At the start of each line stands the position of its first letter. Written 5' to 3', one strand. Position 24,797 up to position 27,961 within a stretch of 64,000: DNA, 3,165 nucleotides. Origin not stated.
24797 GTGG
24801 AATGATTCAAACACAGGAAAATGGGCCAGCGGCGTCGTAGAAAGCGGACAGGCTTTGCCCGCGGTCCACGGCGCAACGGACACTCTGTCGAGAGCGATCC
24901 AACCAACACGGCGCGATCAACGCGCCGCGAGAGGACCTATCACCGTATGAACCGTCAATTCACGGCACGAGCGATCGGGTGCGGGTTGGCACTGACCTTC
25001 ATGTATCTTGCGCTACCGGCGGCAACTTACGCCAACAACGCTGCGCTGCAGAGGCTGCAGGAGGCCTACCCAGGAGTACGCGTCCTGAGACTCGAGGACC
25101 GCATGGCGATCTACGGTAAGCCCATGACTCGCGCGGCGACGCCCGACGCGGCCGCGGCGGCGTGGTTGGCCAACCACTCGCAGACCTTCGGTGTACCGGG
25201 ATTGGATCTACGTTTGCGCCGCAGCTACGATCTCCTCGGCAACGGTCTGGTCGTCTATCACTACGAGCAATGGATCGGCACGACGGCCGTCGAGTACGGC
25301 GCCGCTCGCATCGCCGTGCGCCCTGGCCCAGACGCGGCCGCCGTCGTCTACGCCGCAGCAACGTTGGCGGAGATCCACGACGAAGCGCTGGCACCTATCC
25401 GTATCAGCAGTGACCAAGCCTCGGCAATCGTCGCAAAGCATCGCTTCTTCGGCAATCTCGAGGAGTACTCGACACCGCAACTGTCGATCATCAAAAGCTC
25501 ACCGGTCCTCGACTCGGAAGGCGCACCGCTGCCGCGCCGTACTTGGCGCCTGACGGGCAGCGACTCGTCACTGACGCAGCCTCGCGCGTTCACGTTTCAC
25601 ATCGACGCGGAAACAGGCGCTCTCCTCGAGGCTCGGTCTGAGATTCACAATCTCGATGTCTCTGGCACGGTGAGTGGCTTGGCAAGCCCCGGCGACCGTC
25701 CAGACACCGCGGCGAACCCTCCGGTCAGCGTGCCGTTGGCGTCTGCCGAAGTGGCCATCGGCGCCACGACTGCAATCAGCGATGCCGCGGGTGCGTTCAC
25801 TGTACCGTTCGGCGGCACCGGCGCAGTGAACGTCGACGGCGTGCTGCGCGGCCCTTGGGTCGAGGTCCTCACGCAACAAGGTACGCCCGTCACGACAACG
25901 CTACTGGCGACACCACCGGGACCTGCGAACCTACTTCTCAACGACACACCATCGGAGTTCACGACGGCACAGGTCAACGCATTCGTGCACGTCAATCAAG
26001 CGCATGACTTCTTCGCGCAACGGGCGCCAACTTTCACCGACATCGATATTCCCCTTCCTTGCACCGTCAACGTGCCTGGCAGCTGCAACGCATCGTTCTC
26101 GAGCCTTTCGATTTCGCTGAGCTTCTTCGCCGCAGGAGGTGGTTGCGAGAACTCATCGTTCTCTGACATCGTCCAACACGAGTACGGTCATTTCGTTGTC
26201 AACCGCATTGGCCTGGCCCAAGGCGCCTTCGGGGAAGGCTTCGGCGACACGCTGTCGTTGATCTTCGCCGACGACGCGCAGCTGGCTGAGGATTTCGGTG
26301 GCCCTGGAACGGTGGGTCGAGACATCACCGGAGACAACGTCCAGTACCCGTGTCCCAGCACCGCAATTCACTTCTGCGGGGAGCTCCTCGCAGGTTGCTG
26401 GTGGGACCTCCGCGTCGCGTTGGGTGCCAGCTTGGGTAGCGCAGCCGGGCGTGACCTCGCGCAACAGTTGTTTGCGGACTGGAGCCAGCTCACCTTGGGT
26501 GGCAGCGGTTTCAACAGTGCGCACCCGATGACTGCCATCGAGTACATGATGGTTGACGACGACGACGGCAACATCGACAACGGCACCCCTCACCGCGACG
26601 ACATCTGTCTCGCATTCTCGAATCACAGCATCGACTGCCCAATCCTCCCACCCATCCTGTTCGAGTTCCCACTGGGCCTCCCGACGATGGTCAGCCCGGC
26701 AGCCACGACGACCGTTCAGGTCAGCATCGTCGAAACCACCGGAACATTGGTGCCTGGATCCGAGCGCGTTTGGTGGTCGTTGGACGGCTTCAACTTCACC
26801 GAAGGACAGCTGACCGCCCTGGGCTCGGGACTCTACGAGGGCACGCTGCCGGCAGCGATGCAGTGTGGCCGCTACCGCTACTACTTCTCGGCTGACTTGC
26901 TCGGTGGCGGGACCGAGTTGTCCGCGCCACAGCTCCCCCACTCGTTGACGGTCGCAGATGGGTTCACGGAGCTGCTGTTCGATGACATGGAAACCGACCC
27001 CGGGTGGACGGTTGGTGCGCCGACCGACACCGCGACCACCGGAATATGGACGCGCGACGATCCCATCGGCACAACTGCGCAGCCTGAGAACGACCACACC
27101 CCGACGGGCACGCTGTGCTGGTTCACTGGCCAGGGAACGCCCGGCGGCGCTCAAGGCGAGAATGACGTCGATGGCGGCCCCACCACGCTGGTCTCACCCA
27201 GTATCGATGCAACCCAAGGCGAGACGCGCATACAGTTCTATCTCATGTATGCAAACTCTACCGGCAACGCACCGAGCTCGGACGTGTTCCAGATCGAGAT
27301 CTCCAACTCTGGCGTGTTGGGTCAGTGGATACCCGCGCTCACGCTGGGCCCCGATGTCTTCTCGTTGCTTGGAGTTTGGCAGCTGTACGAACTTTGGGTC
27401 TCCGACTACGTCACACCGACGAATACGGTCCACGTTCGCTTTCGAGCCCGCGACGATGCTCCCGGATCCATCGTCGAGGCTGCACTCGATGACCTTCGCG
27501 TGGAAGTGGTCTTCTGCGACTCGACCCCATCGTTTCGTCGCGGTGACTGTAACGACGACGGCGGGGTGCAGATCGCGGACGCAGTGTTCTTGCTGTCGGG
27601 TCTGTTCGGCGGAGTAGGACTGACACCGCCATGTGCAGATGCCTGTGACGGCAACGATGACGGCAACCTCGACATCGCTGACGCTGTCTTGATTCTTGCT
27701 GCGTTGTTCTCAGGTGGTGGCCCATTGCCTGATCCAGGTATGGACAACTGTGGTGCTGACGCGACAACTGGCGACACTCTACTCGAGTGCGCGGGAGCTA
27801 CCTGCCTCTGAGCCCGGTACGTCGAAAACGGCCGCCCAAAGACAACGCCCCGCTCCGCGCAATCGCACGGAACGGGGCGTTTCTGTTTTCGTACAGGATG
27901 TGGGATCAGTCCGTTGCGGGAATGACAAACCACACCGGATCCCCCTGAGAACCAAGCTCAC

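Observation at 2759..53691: Nine paralogous dockerin-like C-terminal modules on secreted proteins with unrelated scaffolds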

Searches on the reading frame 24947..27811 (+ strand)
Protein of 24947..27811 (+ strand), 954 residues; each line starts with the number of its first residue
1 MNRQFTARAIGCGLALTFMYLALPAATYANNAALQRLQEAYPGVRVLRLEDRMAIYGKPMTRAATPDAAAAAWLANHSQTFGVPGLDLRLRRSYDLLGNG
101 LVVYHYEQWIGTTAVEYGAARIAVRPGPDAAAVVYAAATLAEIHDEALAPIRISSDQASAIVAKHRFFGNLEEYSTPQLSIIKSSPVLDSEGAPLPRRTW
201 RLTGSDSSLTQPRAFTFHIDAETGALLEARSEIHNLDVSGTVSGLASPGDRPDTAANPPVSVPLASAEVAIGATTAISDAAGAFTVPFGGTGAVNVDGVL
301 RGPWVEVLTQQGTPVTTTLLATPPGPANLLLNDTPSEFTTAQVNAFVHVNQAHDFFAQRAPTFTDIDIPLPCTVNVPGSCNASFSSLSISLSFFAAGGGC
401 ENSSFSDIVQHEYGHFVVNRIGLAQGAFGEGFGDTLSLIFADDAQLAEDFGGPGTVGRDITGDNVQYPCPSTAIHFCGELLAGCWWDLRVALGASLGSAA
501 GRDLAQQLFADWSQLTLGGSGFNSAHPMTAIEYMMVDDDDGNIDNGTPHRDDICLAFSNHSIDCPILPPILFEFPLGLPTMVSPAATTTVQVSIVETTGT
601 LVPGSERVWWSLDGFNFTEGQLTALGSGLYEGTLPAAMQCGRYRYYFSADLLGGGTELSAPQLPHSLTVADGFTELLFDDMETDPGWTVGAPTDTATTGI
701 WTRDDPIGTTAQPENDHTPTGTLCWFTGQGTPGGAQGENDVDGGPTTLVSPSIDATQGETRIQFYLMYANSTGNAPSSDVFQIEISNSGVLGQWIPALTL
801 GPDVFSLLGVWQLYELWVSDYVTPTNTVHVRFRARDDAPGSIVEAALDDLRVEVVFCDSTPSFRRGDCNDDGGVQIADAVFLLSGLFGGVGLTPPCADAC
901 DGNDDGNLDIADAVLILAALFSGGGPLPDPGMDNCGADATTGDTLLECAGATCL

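Call 4: search_protein_families(library=pfam, proteins=[window:24947-27811:+], max_evalue=0.01)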
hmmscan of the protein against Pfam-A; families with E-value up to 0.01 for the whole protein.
window:24947-27811:+ (954 aa): 1 family
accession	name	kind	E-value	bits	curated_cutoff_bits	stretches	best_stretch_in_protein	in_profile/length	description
PF03413.25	PepSY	-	0.004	17.9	24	0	152-228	1-58/60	Peptidase propeptide and YPEB domain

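Call 6: search_protein_families(library=ncbifam, proteins=[window:24947-27811:+], max_evalue=0.01)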
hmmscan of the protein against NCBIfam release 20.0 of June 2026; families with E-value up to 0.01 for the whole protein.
window:24947-27811:+ (954 aa): 1 family
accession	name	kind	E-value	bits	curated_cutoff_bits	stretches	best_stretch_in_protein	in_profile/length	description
NF038111.1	rhom_dep_M36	equivalog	0.0037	14.7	1700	1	400-445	622-676/1315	rhombosortase-dependent M36 family metallopeptidase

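Call 87: search_protein_families(library=pfam, proteins=[window:24947-27811:+], max_evalue=10)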
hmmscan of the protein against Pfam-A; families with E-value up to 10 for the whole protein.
window:24947-27811:+ (954 aa): 2 families
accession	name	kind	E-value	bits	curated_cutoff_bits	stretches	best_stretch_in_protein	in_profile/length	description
PF03413.25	PepSY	-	0.004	17.9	24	1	152-228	1-58/60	Peptidase propeptide and YPEB domain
PF00404.24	Dockerin_1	-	0.022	15.4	22.9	1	866-916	2-52/57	Dockerin type I domain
